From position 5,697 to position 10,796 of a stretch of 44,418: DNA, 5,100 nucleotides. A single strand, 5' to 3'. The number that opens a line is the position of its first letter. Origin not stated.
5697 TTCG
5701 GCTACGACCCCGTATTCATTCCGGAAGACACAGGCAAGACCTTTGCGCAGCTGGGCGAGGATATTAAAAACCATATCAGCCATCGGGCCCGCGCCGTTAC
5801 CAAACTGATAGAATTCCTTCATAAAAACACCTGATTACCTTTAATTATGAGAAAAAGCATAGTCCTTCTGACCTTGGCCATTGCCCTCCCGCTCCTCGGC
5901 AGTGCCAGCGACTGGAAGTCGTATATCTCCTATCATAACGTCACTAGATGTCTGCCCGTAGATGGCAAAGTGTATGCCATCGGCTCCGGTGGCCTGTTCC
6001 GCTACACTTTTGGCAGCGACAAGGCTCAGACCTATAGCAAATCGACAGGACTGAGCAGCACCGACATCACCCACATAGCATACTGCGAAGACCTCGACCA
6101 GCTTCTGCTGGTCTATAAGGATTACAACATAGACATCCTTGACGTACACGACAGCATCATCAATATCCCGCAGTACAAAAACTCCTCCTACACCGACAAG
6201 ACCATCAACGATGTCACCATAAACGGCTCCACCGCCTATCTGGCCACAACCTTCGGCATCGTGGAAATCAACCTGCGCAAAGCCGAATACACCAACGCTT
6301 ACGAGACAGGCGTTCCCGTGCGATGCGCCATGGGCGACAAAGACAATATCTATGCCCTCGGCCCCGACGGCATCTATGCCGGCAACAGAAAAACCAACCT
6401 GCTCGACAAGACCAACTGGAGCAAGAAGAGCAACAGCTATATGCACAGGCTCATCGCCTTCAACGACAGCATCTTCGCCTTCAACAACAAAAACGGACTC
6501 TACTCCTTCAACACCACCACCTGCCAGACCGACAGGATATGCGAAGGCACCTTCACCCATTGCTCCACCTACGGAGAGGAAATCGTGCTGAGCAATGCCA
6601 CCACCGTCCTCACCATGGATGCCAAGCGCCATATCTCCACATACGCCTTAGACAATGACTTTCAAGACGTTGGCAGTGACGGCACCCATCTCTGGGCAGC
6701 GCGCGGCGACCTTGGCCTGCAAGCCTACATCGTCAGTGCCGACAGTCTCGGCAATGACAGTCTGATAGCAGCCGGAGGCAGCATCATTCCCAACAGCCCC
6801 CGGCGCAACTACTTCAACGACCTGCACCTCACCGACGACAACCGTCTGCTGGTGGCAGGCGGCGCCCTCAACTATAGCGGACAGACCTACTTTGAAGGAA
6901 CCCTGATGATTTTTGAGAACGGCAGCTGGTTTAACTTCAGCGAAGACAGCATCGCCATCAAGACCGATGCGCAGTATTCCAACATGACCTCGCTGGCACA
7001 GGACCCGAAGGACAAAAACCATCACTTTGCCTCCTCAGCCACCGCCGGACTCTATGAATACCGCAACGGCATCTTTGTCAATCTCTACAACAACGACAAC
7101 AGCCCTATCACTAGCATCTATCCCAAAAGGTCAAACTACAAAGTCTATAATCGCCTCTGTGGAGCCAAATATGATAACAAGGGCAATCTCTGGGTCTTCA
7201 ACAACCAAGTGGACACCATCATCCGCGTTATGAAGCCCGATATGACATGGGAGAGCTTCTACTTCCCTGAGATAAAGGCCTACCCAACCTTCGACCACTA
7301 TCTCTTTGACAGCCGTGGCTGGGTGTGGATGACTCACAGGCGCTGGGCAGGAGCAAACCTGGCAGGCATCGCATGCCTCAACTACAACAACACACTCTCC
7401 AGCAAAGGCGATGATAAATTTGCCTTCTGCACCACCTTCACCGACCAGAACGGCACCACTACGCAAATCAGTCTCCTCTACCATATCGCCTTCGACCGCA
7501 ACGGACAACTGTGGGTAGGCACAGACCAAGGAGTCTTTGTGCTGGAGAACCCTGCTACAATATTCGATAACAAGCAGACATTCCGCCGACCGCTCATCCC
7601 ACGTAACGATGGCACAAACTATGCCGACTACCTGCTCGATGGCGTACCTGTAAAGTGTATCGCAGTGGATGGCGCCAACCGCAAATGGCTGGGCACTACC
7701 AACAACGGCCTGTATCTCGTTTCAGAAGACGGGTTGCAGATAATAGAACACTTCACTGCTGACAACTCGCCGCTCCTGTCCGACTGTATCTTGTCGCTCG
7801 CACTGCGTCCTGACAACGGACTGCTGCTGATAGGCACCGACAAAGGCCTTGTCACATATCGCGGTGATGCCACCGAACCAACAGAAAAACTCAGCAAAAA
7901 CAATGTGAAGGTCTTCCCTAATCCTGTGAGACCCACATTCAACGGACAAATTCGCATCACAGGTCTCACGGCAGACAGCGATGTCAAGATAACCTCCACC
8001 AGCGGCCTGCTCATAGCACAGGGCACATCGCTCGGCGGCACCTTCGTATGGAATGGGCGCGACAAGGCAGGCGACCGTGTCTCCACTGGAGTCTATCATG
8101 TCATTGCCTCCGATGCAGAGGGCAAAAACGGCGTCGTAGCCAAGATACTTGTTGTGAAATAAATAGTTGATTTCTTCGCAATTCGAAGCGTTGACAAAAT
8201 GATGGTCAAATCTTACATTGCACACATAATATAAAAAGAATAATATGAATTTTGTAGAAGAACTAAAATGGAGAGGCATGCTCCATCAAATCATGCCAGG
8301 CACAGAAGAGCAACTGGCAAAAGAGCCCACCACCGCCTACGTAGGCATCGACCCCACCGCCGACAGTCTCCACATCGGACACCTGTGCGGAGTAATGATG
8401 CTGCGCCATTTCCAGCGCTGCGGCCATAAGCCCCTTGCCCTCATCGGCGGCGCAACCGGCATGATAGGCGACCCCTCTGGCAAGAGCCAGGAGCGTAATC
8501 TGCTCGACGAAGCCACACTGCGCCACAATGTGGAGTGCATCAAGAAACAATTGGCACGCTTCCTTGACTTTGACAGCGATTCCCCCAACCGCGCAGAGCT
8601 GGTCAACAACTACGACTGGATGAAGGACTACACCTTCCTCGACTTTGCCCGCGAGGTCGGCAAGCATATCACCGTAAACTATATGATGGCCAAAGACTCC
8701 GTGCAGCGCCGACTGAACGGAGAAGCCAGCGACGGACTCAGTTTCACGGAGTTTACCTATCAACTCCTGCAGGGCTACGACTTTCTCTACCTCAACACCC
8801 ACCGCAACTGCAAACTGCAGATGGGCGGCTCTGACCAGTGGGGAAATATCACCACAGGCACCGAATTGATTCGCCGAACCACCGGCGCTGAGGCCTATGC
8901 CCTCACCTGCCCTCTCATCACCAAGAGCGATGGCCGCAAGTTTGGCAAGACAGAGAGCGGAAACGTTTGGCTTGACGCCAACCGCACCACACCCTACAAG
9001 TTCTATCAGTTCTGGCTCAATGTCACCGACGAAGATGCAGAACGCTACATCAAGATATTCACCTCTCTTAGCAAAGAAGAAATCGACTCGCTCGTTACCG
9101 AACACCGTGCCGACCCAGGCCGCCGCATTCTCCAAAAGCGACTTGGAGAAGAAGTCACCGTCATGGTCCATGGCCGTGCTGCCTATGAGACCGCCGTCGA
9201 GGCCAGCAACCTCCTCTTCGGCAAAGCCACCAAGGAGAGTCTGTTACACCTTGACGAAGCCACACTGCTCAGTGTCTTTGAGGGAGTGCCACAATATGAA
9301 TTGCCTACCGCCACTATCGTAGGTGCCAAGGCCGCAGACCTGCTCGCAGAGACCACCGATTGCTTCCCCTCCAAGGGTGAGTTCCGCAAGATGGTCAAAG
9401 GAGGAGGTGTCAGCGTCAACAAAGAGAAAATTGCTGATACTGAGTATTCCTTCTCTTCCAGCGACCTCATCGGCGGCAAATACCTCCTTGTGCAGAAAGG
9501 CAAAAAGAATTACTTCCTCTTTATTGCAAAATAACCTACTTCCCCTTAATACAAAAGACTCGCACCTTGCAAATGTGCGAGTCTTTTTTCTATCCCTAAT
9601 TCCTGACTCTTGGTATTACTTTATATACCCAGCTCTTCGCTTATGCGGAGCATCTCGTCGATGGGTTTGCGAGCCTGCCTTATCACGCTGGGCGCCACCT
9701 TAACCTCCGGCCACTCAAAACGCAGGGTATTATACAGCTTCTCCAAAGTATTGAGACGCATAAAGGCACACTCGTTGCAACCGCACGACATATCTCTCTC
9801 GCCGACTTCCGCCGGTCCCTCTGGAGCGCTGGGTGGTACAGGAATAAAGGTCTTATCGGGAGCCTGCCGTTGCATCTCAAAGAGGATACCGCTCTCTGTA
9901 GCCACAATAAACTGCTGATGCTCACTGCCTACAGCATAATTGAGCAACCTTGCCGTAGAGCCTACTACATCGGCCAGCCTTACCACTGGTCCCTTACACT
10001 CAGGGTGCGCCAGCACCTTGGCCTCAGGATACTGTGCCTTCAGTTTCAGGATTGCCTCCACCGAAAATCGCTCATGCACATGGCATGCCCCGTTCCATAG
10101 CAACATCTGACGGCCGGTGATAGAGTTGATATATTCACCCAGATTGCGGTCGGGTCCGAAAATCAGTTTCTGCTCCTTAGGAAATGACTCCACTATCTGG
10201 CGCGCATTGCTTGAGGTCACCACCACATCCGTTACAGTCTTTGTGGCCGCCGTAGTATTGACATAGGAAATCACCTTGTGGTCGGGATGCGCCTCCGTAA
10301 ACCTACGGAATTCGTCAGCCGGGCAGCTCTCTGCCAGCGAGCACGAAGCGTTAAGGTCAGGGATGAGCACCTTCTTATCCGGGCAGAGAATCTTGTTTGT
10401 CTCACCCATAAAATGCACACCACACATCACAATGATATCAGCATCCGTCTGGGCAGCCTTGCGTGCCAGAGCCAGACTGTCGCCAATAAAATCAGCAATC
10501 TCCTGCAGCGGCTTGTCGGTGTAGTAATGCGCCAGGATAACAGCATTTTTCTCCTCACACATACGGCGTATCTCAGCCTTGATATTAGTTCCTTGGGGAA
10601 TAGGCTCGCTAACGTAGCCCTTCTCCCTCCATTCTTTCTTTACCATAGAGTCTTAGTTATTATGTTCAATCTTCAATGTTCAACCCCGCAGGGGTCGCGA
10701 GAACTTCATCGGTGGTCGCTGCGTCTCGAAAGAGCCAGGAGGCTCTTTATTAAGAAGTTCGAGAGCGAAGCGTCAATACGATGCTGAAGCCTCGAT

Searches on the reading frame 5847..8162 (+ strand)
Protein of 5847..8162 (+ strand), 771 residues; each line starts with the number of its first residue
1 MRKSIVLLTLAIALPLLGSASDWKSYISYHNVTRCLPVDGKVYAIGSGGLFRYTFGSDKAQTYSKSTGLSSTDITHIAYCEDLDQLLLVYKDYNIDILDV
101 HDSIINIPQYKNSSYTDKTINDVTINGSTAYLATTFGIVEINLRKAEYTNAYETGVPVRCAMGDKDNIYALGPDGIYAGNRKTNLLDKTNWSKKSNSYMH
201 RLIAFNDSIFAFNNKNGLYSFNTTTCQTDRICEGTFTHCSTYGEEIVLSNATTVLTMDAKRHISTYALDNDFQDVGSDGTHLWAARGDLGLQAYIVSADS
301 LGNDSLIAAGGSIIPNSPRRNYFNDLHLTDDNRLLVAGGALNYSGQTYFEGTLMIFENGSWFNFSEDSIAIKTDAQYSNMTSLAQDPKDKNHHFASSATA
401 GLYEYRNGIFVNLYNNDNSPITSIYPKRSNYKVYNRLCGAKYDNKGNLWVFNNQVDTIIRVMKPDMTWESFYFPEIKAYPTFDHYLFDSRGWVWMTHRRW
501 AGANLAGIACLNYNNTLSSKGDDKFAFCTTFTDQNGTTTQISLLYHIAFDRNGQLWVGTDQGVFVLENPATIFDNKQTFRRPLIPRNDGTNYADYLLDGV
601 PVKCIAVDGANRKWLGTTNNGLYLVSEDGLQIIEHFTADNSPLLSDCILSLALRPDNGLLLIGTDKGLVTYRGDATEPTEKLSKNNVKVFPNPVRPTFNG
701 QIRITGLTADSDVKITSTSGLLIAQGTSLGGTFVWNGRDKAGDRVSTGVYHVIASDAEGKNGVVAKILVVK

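Call 63: search_protein_families(library=pfam, proteins=[window:5847-8162:+])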
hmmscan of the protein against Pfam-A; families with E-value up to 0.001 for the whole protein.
window:5847-8162:+ (771 aa): 2 families
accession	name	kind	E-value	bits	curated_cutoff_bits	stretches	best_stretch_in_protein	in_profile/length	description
PF21544.3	PorZ_N_b_propeller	-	1.3e-44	152.7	27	1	42-192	1-154/154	TSS9, PorZ, N-terminal beta-propeller domain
PF07494.17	Reg_prop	-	1.3e-06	28.4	20.4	0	545-560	8-23/24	Two component regulator propeller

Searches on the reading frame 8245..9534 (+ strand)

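Call 10: search_protein_families(library=ncbifam, proteins=[window:8245-9534:+], max_evalue=0.001)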
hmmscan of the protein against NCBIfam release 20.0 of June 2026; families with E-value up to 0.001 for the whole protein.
window:8245-9534:+ (429 aa): 2 families
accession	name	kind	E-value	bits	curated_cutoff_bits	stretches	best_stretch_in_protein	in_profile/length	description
TIGR00234.1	tyrS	equivalog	6.6e-117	391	113.8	1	2-426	5-403/406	tyrosine--tRNA ligase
NF006330.0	PRK08560.1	equivalog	1.5e-06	27.5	220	1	25-232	28-215/342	tyrosine--tRNA ligase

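Call 11: search_protein_families(library=pfam, proteins=[window:8245-9534:+], max_evalue=0.001)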
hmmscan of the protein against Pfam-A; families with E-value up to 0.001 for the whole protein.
window:8245-9534:+ (429 aa): 3 families
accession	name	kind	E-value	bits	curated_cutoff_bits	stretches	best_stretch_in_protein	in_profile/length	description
PF00579.31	tRNA-synt_1b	-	1.1e-82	278.1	21.1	1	26-325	3-291/292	tRNA synthetases class I (W and Y)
PF22421.1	SYY_C-terminal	-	5.7e-16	58.6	27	1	343-425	4-82/83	Tyrosine--tRNA ligase SYY-like C-terminal domain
PF01479.30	S4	-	0.00055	20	22.8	0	375-408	14-47/48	S4 domain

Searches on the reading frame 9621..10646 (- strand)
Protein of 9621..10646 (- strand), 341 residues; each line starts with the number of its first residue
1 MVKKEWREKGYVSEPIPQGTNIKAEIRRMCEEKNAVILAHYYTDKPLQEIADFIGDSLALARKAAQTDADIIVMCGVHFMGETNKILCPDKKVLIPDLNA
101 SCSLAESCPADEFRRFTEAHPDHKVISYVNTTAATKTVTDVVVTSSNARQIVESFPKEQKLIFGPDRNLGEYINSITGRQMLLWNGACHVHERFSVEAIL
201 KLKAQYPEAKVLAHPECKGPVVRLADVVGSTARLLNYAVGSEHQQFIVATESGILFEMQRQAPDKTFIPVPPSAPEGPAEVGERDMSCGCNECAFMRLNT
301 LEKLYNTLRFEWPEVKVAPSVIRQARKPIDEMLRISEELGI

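Call 10: search_protein_families(library=ncbifam, proteins=[window:9621-10646:-], max_evalue=0.001)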
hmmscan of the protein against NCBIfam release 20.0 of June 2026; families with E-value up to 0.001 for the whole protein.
window:9621-10646:- (341 aa): 4 families
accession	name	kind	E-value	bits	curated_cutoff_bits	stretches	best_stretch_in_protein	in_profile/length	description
NF006878.0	PRK09375.1-2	equivalog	1.5e-127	424.9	294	1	20-336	4-305/306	quinolinate synthase NadA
TIGR00550.1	nadA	equivalog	2e-107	358.9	262.9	1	21-336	5-309/309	quinolinate synthase NadA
NF006884.0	PRK09375.2-5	equivalog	2e-43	148.7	691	2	33-172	85-244/426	quinolinate synthase NadA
NF006882.0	PRK09375.2-3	equivalog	6.2e-17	61.3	561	2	34-180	73-236/447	quinolinate synthase NadA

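Call 11: search_protein_families(library=pfam, proteins=[window:9621-10646:-], max_evalue=0.001)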
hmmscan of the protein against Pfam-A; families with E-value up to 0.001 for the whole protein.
window:9621-10646:- (341 aa): 1 family
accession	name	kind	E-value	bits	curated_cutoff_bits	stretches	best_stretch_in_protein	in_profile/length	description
PF02445.21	NadA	-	1.1e-116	389.5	27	1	25-333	2-294/295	Quinolinate synthetase A protein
